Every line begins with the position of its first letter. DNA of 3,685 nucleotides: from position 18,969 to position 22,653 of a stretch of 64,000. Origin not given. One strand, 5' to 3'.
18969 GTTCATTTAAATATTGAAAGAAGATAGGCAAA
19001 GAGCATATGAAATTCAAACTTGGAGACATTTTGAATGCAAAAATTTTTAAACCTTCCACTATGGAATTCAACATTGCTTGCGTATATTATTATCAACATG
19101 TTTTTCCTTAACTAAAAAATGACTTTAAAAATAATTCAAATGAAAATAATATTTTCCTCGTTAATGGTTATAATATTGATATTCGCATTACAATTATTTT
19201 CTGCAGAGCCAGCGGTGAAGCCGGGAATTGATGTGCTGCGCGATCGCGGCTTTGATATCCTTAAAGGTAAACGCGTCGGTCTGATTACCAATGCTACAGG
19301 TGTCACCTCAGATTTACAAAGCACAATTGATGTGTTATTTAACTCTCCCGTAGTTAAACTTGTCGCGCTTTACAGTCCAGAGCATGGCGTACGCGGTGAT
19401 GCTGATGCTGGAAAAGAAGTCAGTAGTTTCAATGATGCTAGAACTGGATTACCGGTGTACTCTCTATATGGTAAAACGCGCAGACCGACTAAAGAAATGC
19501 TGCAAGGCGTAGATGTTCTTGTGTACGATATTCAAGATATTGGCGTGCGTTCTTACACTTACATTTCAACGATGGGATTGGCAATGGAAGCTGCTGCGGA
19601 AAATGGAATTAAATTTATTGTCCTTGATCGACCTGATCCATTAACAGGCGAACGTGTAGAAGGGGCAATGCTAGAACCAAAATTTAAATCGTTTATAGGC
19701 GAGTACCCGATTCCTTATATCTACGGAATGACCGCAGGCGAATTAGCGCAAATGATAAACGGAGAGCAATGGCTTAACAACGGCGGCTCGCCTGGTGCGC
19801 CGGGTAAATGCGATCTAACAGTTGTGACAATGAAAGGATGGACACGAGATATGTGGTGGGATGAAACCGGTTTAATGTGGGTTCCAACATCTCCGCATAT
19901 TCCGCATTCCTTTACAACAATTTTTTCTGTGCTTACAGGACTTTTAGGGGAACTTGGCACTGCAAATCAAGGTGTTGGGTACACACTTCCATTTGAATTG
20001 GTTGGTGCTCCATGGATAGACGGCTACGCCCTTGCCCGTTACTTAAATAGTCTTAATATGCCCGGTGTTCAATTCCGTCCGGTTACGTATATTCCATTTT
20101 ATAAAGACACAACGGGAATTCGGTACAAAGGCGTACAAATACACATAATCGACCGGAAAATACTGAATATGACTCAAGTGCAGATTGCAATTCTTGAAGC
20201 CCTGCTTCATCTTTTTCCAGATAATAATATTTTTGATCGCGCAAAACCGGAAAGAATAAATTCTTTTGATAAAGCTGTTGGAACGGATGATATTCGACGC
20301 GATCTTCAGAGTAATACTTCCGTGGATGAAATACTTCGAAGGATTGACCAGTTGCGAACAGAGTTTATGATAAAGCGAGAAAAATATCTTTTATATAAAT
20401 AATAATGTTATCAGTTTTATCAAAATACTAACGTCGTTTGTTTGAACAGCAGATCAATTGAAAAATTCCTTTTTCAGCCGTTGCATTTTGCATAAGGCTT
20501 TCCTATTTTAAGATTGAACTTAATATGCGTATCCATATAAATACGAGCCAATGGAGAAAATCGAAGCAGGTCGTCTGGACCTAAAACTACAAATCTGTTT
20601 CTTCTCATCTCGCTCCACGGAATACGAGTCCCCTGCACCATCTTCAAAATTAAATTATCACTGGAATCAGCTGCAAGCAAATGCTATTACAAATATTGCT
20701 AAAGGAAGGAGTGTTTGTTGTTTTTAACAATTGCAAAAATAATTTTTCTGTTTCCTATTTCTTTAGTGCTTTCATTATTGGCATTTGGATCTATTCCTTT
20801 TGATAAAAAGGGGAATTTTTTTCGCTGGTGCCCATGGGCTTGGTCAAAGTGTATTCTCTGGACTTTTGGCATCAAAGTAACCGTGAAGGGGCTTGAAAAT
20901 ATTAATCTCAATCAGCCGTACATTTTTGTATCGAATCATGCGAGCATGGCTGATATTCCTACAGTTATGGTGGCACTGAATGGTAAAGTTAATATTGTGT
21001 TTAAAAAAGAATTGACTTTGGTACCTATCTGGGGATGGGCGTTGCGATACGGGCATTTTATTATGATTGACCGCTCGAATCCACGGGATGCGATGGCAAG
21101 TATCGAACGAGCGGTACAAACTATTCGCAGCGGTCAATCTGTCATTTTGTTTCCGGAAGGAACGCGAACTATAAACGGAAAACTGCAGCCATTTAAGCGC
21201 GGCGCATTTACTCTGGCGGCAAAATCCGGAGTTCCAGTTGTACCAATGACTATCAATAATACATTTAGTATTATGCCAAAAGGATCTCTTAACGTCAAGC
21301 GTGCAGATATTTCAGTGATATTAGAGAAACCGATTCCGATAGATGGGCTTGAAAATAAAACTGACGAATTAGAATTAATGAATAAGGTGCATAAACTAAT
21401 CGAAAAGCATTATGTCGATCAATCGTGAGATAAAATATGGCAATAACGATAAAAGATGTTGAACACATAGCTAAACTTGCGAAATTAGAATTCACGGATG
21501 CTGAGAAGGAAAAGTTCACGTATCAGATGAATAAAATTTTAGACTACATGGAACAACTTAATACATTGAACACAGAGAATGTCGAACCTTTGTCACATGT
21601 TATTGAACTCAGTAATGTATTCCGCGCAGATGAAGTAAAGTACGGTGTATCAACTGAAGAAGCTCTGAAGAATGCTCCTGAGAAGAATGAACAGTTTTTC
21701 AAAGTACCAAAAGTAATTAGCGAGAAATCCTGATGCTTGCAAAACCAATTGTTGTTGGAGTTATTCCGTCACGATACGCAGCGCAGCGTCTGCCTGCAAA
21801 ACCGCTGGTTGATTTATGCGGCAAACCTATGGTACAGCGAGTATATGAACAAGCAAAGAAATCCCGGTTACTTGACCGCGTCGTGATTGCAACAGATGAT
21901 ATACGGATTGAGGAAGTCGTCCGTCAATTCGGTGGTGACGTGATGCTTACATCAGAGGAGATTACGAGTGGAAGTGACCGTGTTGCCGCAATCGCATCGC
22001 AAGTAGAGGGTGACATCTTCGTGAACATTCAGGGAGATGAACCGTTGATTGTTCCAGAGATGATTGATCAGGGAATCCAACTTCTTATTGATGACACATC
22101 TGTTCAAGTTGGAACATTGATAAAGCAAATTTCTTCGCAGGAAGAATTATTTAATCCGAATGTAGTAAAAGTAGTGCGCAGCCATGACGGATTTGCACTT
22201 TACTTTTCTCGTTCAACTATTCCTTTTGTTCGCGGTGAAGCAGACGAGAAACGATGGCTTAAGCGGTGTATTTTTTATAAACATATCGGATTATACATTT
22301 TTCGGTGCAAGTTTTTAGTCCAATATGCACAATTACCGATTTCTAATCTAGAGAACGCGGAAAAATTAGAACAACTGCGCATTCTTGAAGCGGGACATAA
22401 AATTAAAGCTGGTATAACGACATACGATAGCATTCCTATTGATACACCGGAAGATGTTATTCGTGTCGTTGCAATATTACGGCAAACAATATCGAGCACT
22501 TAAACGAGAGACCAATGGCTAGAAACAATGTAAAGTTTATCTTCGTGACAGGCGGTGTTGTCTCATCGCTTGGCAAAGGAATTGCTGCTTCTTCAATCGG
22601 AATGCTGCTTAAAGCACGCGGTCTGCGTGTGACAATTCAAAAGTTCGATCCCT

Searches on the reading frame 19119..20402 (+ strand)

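Call 70: search_protein_families(library=pfam, proteins=[window:19119-20402:+], max_evalue=0.00001)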
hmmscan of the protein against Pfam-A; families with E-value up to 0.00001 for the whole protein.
window:19119-20402:+ (427 aa): 2 families
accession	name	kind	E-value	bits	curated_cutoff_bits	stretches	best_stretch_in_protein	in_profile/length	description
PF07075.17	NamZ_N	-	2.7e-89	298.4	26.9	1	53-263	1-201/203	Exo-beta-N-acetylmuramidase NamZ, N-terminal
PF20732.2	NamZ_C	-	7.5e-36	124.6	25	1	274-426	7-152/152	Exo-beta-N-acetylmuramidase NamZ, C-terminal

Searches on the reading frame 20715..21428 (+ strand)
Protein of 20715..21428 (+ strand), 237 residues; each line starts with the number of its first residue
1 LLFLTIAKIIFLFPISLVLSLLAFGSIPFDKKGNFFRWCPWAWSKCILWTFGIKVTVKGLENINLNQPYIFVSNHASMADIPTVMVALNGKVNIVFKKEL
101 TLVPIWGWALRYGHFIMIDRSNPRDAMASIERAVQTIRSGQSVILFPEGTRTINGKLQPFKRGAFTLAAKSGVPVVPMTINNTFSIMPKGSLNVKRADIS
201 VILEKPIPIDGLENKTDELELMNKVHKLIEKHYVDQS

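Call 45: search_protein_families(library=pfam, proteins=[window:20715-21428:+], max_evalue=0.0001)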
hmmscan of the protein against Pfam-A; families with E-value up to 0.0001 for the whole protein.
window:20715-21428:+ (237 aa): 1 family
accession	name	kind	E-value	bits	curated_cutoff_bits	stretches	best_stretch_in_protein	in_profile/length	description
PF01553.26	Acyltransferase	-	1.8e-35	122.1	23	1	54-180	1-131/132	Acyltransferase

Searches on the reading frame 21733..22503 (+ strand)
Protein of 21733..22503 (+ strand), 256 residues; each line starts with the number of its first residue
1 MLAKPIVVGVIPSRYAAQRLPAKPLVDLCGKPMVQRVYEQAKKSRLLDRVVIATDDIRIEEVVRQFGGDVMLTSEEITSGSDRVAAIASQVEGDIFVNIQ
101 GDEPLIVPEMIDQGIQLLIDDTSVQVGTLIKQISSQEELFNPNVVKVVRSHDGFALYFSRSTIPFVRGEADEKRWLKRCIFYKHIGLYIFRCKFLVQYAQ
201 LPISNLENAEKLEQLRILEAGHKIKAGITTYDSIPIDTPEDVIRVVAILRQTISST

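Call 45: search_protein_families(library=pfam, proteins=[window:21733-22503:+], max_evalue=0.0001)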
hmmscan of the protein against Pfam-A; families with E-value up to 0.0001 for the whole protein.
window:21733-22503:+ (256 aa): 2 families
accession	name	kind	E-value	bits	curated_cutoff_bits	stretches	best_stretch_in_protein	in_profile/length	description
PF02348.25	CTP_transf_3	-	2.5e-56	191.3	22.6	1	9-224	2-217/217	Cytidylyltransferase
PF12804.13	NTP_transf_3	-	1.3e-07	32.4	27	1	22-118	15-111/160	MobA-like NTP transferase domain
